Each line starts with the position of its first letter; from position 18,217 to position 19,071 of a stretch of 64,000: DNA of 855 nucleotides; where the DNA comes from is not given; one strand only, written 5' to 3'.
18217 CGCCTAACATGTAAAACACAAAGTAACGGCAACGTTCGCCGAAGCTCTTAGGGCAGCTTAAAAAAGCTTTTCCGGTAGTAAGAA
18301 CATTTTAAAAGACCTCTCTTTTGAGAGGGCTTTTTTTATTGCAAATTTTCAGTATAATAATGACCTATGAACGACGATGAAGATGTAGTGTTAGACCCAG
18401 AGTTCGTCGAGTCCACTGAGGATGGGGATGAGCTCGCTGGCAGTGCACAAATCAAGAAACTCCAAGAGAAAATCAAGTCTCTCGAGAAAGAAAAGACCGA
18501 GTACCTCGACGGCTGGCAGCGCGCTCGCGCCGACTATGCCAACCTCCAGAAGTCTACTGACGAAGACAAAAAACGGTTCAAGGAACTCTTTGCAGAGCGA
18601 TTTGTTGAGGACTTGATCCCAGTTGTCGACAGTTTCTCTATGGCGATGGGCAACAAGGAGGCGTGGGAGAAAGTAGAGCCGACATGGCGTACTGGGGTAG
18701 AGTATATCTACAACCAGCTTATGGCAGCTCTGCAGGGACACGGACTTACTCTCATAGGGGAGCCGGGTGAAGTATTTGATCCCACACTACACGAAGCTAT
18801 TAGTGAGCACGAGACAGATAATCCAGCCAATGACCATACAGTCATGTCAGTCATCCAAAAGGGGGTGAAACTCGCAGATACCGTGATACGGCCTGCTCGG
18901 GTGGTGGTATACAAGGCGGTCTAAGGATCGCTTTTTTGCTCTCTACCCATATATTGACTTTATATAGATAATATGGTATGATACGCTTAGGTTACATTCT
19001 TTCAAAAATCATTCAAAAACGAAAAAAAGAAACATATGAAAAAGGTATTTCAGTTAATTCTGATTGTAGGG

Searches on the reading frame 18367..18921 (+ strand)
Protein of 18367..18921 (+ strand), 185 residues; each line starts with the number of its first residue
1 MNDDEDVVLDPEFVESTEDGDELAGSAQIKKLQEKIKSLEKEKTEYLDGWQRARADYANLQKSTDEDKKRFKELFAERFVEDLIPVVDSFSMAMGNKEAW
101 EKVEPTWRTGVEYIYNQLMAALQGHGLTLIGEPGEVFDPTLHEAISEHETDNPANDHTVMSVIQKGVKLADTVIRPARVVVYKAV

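Call 10: find_related_loci(query=window:18367-18921:+, collection=genome_contigs, flank=3000)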
Query window:18367-18921:+ (185 aa) in genome_contigs; peptide patterns used: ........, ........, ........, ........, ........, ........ (x = any residue, [..] = any of these).
167 stretches matched a pattern; 74 encode a relative of the query (tblastn E <= 1e-3); 74 distinct loci.
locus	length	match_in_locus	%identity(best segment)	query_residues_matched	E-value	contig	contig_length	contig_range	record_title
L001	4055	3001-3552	76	1-184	2e-94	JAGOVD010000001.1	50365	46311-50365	MAG: Candidatus Paceibacterota bacterium isolate Gw_Eff_bin_539 Gw_Eff_1039_length_50365_cov_7.914328, whole genome shot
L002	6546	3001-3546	74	1-182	1e-92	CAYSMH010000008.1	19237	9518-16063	MAG TPA_asm: uncultured Candidatus Saccharibacteria bacterium isolate SRP286056_co3_445 genome assembly, contig: NODE_27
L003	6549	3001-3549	74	1-183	1e-91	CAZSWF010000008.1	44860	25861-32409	MAG TPA_asm: uncultured Candidatus Saccharibacteria bacterium isolate SRP286056_co3_87 genome assembly, contig: NODE_470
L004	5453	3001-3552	74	3-184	2e-89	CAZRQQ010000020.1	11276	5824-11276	MAG TPA_asm: uncultured Candidatus Saccharibacteria bacterium isolate SRP133034_co1_23 genome assembly, contig: NODE_520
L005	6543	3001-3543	75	1-181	1e-89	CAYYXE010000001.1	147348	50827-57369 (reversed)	MAG TPA_asm: uncultured Candidatus Saccharibacteria bacterium isolate SRP133034_co1_65 genome assembly, contig: NODE_32_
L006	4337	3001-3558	72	1-184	3e-88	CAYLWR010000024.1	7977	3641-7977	MAG TPA_asm: uncultured Candidatus Saccharibacteria bacterium isolate SRP135725_co2_473 genome assembly, contig: k141_28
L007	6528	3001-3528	72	6-181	2e-86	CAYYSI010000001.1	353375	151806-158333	MAG TPA_asm: uncultured Candidatus Saccharibacteria bacterium isolate SRP296810_co1_396 genome assembly, contig: NODE_15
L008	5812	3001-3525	69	4-182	2e-82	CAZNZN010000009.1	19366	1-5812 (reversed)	MAG TPA_asm: uncultured Candidatus Saccharibacteria bacterium isolate SRP135725_co1_383 genome assembly, contig: NODE_35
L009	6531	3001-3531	69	2-182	6e-82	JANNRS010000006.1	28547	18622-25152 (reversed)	MAG: Candidatus Paceibacterota bacterium isolate SOY_31_metabat_326 SOY_31_k141_2332763, whole genome shotgun sequence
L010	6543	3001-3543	67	3-181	3e-79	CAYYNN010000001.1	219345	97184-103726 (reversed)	MAG TPA_asm: uncultured Candidatus Saccharibacteria bacterium isolate SRP285395_co2_171 genome assembly, contig: NODE_56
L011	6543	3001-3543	73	1-181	2e-77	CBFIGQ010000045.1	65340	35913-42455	MAG: Minisyncoccia bacterium isolate Co_bin_773_orig genome assembly, contig: Co_bin_773_orig_Co_c_000003882711, whole g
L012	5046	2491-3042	59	4-182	7e-74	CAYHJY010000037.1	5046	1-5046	MAG TPA_asm: uncultured Candidatus Saccharibacteria bacterium isolate ERP119705_co13_506 genome assembly, contig: NODE_2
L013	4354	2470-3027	60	1-184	4e-73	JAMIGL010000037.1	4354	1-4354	MAG: Candidatus Paceibacterota bacterium isolate UR_AS_metabat.84 k201_407724, whole genome shotgun sequence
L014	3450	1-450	66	33-182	6e-68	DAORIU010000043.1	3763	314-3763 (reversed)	MAG TPA_asm: Candidatus Paceibacterota bacterium isolate AMR_MDS_5569 NODE_5389_length_3763_cov_6.483010, whole genome s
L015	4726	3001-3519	57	10-182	3e-63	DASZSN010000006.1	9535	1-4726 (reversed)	MAG TPA_asm: Candidatus Paceibacterota bacterium isolate SMAG_U6051 k141_450731, whole genome shotgun sequence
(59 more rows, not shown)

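Call 21: find_homologous_proteins(query=window:18367-18921:+, max_evalue=1e-40)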
Query window:18367-18921:+ (185 aa): 661 proteins with E <= 1e-40 among 1866 candidates; the best 120 are listed.
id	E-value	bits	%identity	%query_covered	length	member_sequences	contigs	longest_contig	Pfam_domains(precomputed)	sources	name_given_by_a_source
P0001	3.1e-117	406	100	100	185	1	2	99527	PF01025.25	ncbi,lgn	-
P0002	1.4e-90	320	79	98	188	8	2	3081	PF01025.25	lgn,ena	-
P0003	2.4e-87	309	76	99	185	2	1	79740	PF01025.25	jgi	jgi:molecular chaperone GrpE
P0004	9.4e-87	307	76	99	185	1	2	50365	PF01025.25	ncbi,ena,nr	ncbi:MAG: nucleotide exchange factor GrpE [Candidatus Pacebacteria bacterium]|nr:nucleotide exchange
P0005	3.0e-86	305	77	99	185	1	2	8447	PF01025.25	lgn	-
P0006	3.4e-86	305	75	99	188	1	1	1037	PF01025.25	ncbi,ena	-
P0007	5.3e-86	305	76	99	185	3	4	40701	PF01025.25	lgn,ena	-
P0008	8.9e-86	304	76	98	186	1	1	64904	PF01025.25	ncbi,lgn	-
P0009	1.5e-84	300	74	98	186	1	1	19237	PF01025.25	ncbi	-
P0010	4.6e-84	298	74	99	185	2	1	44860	PF01025.25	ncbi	-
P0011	1.2e-83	297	75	98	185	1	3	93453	PF01025.25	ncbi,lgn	-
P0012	1.4e-83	297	74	99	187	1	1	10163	PF01025.25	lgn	-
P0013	1.8e-83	296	74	98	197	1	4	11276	PF01025.25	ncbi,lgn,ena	-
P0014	1.9e-83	296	75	98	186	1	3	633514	PF01025.25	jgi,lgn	jgi:molecular chaperone GrpE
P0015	6.6e-83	295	75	98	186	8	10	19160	PF01025.25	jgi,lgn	jgi:molecular chaperone GrpE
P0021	1.0e-80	287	70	99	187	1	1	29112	PF01025.25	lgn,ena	-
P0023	1.7e-80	287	72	95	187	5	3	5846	PF01025.25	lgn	-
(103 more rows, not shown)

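Call 26: find_encoding_contigs(protein=P0002, flank=3000, max_places=6)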
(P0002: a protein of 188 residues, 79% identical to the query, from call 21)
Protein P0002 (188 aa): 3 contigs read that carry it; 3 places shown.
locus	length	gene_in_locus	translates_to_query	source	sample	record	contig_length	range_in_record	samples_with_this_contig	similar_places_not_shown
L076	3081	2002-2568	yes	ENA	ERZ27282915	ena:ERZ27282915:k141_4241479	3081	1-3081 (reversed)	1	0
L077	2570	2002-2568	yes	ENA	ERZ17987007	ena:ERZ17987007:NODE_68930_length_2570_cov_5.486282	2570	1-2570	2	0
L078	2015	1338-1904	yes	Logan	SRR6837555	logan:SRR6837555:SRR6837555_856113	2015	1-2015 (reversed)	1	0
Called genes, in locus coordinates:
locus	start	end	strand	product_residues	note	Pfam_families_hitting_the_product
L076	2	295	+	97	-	?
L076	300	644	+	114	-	PF00572:Ribosomal_L13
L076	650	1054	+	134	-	PF00380:Ribosomal_S9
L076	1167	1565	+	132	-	-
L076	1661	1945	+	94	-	-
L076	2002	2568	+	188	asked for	PF01025:GrpE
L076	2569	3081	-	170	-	?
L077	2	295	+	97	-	?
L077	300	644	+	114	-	PF00572:Ribosomal_L13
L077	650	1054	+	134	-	PF00380:Ribosomal_S9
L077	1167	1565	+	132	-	-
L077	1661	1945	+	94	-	-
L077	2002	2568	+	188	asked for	PF01025:GrpE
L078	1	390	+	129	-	?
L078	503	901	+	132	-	-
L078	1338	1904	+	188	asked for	PF01025:GrpE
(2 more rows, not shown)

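Call 27: find_encoding_contigs(protein=P0023, flank=3000, max_places=6)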
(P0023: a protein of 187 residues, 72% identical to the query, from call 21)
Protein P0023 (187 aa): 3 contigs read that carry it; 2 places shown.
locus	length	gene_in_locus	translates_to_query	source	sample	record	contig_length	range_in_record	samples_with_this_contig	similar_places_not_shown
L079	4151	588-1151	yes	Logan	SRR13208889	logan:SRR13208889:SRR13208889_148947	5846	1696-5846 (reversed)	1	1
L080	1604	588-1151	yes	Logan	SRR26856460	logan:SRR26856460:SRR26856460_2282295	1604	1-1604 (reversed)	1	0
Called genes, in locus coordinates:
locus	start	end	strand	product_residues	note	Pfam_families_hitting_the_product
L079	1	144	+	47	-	?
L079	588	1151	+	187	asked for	PF01025:GrpE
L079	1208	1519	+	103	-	-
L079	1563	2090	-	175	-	PF20803:PaaX_M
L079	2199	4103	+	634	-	PF00012:HSP70, PF06723:MreB_Mbl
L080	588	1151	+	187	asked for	PF01025:GrpE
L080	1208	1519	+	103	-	-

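Call 28: find_encoding_contigs(protein=P0001, flank=3000, max_places=4)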
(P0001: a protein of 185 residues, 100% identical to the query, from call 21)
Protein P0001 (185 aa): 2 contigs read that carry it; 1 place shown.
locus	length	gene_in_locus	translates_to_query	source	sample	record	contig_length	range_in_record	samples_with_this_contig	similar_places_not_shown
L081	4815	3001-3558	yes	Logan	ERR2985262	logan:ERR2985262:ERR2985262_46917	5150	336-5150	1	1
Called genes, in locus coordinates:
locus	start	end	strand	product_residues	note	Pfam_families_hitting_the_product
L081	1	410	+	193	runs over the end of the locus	PF00163:Ribosomal_S4, PF01479:S4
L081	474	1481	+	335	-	PF01193:RNA_pol_L, PF01000:RNA_pol_A_bac, PF03118:RNA_pol_A_CTD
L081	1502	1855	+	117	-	PF01196:Ribosomal_L17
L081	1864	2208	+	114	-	PF00572:Ribosomal_L13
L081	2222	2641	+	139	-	PF00380:Ribosomal_S9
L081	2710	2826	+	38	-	-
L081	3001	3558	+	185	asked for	PF01025:GrpE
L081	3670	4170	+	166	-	-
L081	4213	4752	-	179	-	PF20803:PaaX_M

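Call 30: find_encoding_contigs(protein=P0011, flank=3000, max_places=4)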
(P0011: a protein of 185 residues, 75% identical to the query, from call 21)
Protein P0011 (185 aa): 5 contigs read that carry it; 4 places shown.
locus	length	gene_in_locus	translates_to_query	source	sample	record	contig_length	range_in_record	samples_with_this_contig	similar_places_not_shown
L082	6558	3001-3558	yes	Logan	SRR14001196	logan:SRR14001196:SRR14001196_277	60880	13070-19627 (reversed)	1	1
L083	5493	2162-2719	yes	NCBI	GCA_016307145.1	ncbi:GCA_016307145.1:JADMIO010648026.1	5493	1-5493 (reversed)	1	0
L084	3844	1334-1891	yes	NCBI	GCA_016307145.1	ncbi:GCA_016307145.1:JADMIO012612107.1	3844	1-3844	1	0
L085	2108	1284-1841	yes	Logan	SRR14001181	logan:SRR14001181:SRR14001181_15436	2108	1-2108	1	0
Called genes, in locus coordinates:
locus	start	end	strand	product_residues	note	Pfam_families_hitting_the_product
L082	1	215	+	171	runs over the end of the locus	PF00163:Ribosomal_S4, PF01479:S4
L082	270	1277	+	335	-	PF01193:RNA_pol_L, PF01000:RNA_pol_A_bac, PF03118:RNA_pol_A_CTD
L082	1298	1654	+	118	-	PF01196:Ribosomal_L17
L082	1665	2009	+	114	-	PF00572:Ribosomal_L13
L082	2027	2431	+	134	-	PF00380:Ribosomal_S9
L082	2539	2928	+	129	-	-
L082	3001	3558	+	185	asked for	PF01025:GrpE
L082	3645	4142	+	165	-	-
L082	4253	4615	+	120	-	-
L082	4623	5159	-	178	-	PF20803:PaaX_M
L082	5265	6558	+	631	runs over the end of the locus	PF00012:HSP70, PF06723:MreB_Mbl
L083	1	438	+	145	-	?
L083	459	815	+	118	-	PF01196:Ribosomal_L17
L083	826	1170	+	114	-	PF00572:Ribosomal_L13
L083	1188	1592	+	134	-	PF00380:Ribosomal_S9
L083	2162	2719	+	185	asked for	PF01025:GrpE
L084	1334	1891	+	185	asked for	PF01025:GrpE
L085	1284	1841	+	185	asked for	PF01025:GrpE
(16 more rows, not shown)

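Call 31: find_encoding_contigs(protein=P0021, flank=3000, max_places=4)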
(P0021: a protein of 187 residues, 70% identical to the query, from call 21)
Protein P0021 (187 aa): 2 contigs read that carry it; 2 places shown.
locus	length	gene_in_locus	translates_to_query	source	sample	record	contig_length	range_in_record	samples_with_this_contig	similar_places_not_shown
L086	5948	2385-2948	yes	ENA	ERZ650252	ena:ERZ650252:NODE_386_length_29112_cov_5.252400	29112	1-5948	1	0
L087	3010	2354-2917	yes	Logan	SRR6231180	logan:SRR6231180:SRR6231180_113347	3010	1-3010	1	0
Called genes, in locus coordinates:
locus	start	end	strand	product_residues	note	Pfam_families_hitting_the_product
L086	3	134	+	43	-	?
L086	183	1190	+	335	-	PF01193:RNA_pol_L, PF01000:RNA_pol_A_bac, PF03118:RNA_pol_A_CTD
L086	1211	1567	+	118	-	PF01196:Ribosomal_L17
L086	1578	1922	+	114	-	PF00572:Ribosomal_L13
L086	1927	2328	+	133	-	PF00380:Ribosomal_S9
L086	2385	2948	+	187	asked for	PF01025:GrpE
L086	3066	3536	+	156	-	-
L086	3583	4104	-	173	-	PF20803:PaaX_M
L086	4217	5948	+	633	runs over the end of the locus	PF00012:HSP70, PF06723:MreB_Mbl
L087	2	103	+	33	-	?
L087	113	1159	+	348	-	PF01193:RNA_pol_L, PF01000:RNA_pol_A_bac, PF03118:RNA_pol_A_CTD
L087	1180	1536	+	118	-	PF01196:Ribosomal_L17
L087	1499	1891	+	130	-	PF00572:Ribosomal_L13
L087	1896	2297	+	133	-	PF00380:Ribosomal_S9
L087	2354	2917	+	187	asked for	PF01025:GrpE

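Call 32: find_encoding_contigs(protein=P0015, flank=3000, max_places=6)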
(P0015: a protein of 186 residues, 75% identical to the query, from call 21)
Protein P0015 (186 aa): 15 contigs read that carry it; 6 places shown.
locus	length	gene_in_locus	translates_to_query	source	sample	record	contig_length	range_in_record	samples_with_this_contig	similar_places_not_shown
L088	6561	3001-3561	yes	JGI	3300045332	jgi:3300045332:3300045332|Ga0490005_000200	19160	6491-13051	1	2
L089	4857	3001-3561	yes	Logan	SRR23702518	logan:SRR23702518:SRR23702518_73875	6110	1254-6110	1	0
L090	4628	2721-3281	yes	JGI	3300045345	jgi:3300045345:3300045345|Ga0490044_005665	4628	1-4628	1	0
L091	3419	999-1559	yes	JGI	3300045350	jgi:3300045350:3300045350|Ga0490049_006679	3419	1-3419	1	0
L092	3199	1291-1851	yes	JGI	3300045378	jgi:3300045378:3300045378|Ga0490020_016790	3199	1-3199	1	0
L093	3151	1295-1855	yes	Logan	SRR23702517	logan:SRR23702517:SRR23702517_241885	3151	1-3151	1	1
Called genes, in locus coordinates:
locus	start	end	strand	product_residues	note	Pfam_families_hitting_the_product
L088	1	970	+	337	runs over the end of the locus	PF01193:RNA_pol_L, PF01000:RNA_pol_A_bac, PF03118:RNA_pol_A_CTD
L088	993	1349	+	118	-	PF01196:Ribosomal_L17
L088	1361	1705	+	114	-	PF00572:Ribosomal_L13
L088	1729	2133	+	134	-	PF00380:Ribosomal_S9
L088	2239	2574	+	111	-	-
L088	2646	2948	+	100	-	-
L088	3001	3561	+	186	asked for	PF01025:GrpE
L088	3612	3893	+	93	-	-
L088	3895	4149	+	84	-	-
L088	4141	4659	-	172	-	PF20803:PaaX_M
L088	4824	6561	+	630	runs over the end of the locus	PF00012:HSP70, PF06723:MreB_Mbl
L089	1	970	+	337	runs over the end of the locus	PF01193:RNA_pol_L, PF01000:RNA_pol_A_bac, PF03118:RNA_pol_A_CTD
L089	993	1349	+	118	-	PF01196:Ribosomal_L17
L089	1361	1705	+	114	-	PF00572:Ribosomal_L13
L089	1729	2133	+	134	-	PF00380:Ribosomal_S9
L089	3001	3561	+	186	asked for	PF01025:GrpE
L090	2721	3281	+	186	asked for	PF01025:GrpE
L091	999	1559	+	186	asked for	PF01025:GrpE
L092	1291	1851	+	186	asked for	PF01025:GrpE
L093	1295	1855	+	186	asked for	PF01025:GrpE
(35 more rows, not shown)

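Call 33: find_encoding_contigs(protein=P0005, flank=3000, max_places=4)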
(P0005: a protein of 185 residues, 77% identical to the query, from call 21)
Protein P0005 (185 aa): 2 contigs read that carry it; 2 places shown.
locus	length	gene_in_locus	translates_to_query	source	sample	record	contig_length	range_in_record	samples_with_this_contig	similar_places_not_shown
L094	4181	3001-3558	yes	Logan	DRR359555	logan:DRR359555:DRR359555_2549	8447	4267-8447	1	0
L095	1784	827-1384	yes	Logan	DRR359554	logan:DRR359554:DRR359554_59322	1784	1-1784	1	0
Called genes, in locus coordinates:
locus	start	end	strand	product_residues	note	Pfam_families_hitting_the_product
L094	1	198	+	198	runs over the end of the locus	PF00163:Ribosomal_S4, PF22421:SYY_C-terminal (faint), PF01479:S4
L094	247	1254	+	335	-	PF01193:RNA_pol_L, PF01000:RNA_pol_A_bac, PF03118:RNA_pol_A_CTD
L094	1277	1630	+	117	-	PF01196:Ribosomal_L17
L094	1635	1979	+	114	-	PF00572:Ribosomal_L13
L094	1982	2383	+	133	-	PF00380:Ribosomal_S9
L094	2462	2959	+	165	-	-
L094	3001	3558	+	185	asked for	PF01025:GrpE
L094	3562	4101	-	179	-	PF22665:WHD_DUF6293 (weak), PF20803:PaaX_M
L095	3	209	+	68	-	?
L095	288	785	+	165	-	-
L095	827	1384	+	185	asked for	PF01025:GrpE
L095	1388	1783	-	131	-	?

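Call 34: find_encoding_contigs(protein=P0003, flank=3000, max_places=4)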
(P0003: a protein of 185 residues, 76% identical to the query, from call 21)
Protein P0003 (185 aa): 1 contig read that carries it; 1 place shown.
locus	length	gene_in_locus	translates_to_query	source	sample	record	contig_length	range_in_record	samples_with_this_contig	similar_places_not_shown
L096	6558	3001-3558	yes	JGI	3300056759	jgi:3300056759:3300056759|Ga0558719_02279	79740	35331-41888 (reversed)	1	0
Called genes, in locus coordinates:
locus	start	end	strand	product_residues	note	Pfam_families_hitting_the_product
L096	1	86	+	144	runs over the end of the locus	PF00411:Ribosomal_S11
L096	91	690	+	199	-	PF00163:Ribosomal_S4, PF01479:S4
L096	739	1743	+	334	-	PF01193:RNA_pol_L, PF01000:RNA_pol_A_bac, PF03118:RNA_pol_A_CTD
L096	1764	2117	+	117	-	PF01196:Ribosomal_L17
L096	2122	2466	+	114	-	PF00572:Ribosomal_L13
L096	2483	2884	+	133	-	PF00380:Ribosomal_S9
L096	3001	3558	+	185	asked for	PF01025:GrpE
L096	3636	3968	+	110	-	-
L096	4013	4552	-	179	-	PF20803:PaaX_M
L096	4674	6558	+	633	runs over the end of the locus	PF00012:HSP70, PF06723:MreB_Mbl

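Call 57: find_encoding_contigs(protein=P0008, flank=3000, max_places=3)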
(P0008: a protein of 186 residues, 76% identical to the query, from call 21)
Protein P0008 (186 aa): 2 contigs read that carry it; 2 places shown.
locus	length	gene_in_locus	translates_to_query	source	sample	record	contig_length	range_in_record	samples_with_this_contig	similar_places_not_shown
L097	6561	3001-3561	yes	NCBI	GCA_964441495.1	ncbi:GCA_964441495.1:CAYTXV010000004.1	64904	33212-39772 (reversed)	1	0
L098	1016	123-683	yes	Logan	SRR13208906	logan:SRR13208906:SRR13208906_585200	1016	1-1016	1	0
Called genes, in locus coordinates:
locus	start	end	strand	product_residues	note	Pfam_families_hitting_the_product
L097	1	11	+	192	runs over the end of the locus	PF00163:Ribosomal_S4, PF01479:S4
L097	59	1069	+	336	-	PF01193:RNA_pol_L, PF01000:RNA_pol_A_bac, PF03118:RNA_pol_A_CTD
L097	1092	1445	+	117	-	PF01196:Ribosomal_L17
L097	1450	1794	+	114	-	PF00572:Ribosomal_L13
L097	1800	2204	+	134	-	PF00380:Ribosomal_S9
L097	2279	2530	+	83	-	-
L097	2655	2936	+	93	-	-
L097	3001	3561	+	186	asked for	PF01025:GrpE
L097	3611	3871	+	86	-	-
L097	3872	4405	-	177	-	PF20803:PaaX_M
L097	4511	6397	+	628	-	PF00012:HSP70, PF06723:MreB_Mbl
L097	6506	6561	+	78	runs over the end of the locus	-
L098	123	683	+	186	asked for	PF01025:GrpE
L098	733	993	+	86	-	-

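Call 58: find_encoding_contigs(protein=P0007, flank=3000, max_places=4)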
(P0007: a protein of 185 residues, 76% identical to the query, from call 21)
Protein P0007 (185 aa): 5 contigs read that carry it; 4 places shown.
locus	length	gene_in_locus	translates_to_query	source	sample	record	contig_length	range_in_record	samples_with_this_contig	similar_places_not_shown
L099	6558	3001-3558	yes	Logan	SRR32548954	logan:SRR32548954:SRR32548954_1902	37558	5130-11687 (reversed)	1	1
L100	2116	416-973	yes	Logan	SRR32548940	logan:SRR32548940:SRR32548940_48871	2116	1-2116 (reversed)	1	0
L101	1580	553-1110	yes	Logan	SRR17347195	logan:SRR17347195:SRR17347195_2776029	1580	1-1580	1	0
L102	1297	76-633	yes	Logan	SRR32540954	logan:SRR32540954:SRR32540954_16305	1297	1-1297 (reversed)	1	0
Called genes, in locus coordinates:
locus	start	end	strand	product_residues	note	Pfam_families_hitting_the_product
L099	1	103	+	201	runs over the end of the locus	PF00163:Ribosomal_S4, PF01479:S4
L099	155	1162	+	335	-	PF01193:RNA_pol_L, PF01000:RNA_pol_A_bac, PF03118:RNA_pol_A_CTD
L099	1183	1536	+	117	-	PF01196:Ribosomal_L17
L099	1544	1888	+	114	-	PF00572:Ribosomal_L13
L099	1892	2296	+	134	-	PF00380:Ribosomal_S9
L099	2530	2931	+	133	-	-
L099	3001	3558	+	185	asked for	PF01025:GrpE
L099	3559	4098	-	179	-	PF20803:PaaX_M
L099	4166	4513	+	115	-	PF20409:SnoaL_5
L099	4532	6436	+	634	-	PF00012:HSP70, PF06723:MreB_Mbl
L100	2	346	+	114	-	?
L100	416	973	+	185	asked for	PF01025:GrpE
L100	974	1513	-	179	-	PF20803:PaaX_M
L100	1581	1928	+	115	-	PF20409:SnoaL_5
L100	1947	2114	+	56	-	?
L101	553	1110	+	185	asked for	PF01025:GrpE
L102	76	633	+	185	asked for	PF01025:GrpE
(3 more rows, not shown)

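Call 59: find_encoding_contigs(protein=P0012, flank=3000, max_places=3)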
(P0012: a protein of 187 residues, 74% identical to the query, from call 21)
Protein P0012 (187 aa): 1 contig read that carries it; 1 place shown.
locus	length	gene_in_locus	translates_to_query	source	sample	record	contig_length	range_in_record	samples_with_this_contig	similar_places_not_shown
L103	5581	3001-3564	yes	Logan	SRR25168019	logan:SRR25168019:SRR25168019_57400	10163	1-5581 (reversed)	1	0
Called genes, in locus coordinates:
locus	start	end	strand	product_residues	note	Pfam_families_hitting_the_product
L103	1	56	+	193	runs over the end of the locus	PF00163:Ribosomal_S4, PF01479:S4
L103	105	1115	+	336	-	PF01193:RNA_pol_L, PF01000:RNA_pol_A_bac, PF03118:RNA_pol_A_CTD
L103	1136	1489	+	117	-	PF01196:Ribosomal_L17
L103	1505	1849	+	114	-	PF00572:Ribosomal_L13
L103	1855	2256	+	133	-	PF00380:Ribosomal_S9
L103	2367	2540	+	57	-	-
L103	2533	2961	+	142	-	-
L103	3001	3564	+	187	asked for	PF01025:GrpE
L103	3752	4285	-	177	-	PF20803:PaaX_M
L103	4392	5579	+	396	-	?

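Call 78: find_encoding_contigs(protein=P0014, flank=3000, max_places=3)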
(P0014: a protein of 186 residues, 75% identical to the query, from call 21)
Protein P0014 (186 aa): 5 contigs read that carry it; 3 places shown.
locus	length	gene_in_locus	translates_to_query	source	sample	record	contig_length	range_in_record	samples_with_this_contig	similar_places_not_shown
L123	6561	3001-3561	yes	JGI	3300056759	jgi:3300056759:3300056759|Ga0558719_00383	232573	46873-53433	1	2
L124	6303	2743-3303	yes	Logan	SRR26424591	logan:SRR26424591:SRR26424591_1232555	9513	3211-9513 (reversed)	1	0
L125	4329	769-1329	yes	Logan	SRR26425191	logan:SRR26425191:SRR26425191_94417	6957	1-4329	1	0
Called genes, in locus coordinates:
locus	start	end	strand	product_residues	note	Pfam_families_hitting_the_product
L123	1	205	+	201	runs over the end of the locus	PF00163:Ribosomal_S4, PF01479:S4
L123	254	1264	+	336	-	PF01193:RNA_pol_L, PF01000:RNA_pol_A_bac, PF03118:RNA_pol_A_CTD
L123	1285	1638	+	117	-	PF01196:Ribosomal_L17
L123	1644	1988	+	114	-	PF00572:Ribosomal_L13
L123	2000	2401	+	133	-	PF00380:Ribosomal_S9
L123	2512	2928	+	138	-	-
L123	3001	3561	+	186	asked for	PF01025:GrpE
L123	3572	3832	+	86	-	-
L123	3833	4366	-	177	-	PF20803:PaaX_M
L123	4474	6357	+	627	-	PF00012:HSP70, PF06723:MreB_Mbl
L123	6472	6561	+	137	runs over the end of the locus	-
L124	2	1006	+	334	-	?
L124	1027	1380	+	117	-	PF01196:Ribosomal_L17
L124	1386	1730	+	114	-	PF00572:Ribosomal_L13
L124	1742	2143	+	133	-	PF00380:Ribosomal_S9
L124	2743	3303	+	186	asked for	PF01025:GrpE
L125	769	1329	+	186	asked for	PF01025:GrpE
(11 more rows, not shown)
